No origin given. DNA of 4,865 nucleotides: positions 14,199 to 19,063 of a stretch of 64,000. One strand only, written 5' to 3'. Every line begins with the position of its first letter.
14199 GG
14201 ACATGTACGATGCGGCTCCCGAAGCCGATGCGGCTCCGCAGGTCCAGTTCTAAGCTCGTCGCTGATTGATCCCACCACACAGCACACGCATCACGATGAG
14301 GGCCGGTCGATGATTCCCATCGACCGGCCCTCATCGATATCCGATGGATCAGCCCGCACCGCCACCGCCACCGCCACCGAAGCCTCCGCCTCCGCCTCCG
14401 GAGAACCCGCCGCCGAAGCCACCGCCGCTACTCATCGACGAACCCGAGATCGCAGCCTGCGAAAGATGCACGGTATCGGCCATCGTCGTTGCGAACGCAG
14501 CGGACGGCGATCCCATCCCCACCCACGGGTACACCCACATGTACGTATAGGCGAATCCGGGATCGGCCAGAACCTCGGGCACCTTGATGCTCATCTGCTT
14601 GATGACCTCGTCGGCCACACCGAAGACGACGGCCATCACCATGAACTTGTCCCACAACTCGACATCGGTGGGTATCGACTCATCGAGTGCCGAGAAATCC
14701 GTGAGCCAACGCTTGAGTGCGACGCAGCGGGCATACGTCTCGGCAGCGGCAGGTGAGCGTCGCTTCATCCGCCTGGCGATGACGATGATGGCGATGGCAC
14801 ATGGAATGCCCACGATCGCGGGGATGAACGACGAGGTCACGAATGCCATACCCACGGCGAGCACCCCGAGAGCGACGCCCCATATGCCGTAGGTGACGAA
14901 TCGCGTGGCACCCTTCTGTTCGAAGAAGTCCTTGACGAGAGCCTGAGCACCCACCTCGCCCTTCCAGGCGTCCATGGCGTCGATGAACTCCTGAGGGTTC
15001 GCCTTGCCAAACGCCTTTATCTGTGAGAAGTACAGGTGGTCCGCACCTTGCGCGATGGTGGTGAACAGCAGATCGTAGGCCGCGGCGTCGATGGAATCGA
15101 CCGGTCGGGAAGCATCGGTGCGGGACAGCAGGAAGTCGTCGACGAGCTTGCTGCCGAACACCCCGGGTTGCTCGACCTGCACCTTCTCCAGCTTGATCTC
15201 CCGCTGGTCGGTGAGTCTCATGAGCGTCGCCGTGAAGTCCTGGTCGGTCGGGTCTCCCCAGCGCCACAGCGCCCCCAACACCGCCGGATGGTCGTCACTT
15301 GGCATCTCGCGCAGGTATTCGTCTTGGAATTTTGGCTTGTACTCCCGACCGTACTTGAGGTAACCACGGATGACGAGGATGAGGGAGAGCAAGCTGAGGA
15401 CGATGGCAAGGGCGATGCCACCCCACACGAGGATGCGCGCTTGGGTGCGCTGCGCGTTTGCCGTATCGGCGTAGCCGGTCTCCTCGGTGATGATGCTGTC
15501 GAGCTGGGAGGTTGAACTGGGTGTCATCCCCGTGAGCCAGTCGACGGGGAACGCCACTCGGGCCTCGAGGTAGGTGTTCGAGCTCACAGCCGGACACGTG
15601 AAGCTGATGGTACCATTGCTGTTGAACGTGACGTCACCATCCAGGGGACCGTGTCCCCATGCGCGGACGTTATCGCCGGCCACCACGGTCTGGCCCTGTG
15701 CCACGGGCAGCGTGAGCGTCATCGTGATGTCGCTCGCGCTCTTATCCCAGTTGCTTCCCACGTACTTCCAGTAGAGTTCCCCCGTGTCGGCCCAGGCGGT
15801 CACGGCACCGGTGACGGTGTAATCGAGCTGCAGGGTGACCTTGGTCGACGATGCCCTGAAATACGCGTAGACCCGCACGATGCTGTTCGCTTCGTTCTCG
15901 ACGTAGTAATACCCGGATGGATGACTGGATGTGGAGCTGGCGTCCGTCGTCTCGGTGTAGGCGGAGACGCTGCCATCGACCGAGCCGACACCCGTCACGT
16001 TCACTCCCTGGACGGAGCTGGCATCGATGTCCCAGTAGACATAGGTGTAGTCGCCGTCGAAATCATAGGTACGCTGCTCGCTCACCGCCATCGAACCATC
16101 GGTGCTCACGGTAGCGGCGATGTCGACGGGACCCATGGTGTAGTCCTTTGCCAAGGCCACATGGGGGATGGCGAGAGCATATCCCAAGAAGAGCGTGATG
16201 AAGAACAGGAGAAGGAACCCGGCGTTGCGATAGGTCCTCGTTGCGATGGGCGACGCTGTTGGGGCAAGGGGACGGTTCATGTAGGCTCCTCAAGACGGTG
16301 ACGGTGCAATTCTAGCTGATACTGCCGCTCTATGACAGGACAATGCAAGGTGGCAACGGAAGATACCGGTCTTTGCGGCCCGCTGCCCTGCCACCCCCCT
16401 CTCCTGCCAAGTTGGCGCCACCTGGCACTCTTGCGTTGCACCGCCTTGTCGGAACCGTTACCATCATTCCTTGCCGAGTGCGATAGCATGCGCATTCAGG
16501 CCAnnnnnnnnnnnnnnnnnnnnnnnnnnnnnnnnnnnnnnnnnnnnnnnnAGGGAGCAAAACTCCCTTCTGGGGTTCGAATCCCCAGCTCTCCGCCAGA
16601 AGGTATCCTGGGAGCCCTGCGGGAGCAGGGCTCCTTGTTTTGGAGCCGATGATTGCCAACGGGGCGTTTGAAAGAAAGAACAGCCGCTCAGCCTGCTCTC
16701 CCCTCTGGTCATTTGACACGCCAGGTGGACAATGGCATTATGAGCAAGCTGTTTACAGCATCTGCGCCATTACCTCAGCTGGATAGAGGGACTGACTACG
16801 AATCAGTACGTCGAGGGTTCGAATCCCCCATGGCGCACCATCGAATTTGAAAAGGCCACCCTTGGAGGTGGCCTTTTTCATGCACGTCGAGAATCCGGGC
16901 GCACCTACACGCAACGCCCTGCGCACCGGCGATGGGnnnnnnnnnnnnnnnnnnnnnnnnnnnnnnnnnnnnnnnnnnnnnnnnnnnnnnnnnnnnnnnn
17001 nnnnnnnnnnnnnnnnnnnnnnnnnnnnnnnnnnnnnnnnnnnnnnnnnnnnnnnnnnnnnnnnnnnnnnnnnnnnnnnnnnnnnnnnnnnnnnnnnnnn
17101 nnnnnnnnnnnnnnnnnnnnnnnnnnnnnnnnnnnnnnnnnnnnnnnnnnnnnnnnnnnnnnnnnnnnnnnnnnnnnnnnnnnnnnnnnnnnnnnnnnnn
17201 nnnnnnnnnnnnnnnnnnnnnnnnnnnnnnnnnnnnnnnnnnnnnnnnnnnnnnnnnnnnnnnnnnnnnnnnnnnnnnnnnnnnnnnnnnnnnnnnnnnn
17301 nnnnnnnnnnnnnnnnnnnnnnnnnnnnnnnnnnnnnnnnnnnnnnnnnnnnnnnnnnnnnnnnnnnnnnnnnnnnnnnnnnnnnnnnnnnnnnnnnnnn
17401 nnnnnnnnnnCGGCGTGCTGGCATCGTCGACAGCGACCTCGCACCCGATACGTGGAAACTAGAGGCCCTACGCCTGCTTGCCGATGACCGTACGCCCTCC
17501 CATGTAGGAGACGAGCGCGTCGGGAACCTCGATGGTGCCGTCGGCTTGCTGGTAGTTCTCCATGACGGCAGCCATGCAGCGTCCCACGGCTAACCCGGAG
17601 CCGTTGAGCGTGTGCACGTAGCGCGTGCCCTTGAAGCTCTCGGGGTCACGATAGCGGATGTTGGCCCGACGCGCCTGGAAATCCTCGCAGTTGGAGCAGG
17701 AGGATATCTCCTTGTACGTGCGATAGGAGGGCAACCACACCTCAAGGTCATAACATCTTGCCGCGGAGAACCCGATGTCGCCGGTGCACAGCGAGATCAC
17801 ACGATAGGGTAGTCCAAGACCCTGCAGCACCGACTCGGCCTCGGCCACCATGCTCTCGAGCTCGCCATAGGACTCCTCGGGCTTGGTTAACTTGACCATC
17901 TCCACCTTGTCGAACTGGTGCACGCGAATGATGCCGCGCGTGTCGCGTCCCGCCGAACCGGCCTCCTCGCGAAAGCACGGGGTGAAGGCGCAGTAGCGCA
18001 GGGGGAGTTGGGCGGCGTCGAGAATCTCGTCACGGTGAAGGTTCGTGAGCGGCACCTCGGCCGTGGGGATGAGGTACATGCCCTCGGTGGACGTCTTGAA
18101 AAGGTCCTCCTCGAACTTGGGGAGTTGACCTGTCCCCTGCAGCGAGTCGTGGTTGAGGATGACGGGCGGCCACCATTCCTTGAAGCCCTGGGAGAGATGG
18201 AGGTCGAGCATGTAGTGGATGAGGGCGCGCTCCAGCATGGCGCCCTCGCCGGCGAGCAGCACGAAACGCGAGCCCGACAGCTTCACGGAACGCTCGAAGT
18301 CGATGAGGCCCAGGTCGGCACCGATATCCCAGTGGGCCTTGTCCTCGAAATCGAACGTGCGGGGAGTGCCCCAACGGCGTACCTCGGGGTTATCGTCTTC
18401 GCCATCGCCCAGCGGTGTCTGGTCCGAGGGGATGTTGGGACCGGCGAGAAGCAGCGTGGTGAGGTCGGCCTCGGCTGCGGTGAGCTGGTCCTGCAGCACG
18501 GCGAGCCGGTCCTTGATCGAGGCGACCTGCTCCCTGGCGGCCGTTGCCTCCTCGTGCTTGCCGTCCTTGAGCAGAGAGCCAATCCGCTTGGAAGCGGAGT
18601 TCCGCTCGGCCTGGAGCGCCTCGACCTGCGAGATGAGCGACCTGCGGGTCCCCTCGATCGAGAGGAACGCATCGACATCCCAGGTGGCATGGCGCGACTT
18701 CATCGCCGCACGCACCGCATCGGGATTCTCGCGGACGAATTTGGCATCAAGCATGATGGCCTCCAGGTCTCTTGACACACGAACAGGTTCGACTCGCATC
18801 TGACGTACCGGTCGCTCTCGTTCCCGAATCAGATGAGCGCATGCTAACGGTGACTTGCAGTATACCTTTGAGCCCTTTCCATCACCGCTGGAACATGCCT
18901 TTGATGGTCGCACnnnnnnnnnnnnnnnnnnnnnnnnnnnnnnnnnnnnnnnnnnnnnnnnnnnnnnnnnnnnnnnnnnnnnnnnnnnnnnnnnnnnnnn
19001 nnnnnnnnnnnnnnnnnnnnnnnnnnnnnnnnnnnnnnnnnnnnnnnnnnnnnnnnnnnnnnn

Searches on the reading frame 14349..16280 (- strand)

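Call 8: search_protein_families(library=pfam, proteins=[window:14349-16280:-], max_evalue=0.0001)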
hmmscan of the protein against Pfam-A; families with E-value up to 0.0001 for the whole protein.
window:14349-16280:- (643 aa): 2 families
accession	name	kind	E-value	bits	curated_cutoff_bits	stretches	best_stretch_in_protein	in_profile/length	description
PF20990.2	DUF2207_C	-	4.6e-52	177.6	33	1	320-563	2-247/247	Predicted membrane protein (DUF2207) C-terminal domain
PF09972.14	DUF2207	-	1.4e-33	116.9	24.4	1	52-244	5-172/172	Predicted membrane protein (DUF2207) N-terminal domain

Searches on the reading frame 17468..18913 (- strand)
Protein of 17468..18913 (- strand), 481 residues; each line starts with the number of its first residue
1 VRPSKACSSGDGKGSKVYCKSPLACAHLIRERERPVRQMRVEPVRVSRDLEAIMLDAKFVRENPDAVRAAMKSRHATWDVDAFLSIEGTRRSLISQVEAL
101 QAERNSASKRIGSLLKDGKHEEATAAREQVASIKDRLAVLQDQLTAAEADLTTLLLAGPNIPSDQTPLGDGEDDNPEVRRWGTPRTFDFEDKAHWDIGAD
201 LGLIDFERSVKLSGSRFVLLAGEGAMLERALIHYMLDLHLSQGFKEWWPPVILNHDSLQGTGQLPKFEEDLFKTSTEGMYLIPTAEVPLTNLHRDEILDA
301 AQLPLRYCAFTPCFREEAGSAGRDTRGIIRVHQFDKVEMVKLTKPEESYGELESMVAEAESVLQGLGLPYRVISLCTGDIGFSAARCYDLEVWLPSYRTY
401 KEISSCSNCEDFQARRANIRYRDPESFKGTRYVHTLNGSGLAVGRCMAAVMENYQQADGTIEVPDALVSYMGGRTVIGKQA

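Call 8: search_protein_families(library=pfam, proteins=[window:17468-18913:-], max_evalue=0.0001)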
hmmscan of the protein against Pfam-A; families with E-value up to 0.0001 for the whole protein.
window:17468-18913:- (481 aa): 2 families
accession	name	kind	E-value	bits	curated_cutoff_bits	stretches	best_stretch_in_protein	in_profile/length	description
PF00587.30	tRNA-synt_2b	-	1.1e-42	146.6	29.3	1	277-454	9-179/179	tRNA synthetase class II core domain (G, H, P, S and T)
PF02403.27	Seryl_tRNA_N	-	9.7e-27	93.8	28.2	1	54-162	1-108/108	Seryl-tRNA synthetase N-terminal domain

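Call 71: find_homologous_proteins(query=window:17468-18754:-, max_evalue=1e-50)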
Query window:17468-18754:- (428 aa): 8000 proteins with E <= 1e-50 among 8000 candidates; the best 120 are listed.
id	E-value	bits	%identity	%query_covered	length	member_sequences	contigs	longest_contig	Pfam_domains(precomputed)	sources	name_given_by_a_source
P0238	1.0e-287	972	100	100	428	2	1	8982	PF00587.31,PF02403.28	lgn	-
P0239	1.0e-265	899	91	100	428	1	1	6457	PF00587.31,PF02403.28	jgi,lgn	jgi:seryl-tRNA synthetase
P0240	5.9e-210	716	72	100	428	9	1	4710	PF00587.31,PF02403.28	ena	-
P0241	1.4e-205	701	71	100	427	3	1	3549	PF00587.31,PF02403.28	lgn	-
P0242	1.8e-205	701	70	100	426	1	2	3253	PF00587.31,PF02403.28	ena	-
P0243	3.5e-205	700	72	99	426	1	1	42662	PF00587.31,PF02403.28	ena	-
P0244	3.2e-203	693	71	99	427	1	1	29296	PF00587.31,PF02403.28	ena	-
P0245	5.8e-203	692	70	99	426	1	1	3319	PF00587.31,PF02403.28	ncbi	-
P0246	1.3e-202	691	71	100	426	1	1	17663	PF00587.31,PF02403.28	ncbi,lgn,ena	-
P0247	1.5e-202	691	70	99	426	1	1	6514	PF00587.31,PF02403.28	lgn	-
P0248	1.8e-202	691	71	100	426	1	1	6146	PF00587.31,PF02403.28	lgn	-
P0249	8.8e-202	689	71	100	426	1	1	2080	PF00587.31,PF02403.28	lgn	-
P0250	2.6e-201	687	70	100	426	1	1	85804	PF00587.31,PF02403.28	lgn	-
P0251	4.4e-201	686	70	100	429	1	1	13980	PF00587.31,PF02403.28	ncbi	-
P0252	5.5e-201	686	70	100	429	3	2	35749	PF00587.31,PF02403.28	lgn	-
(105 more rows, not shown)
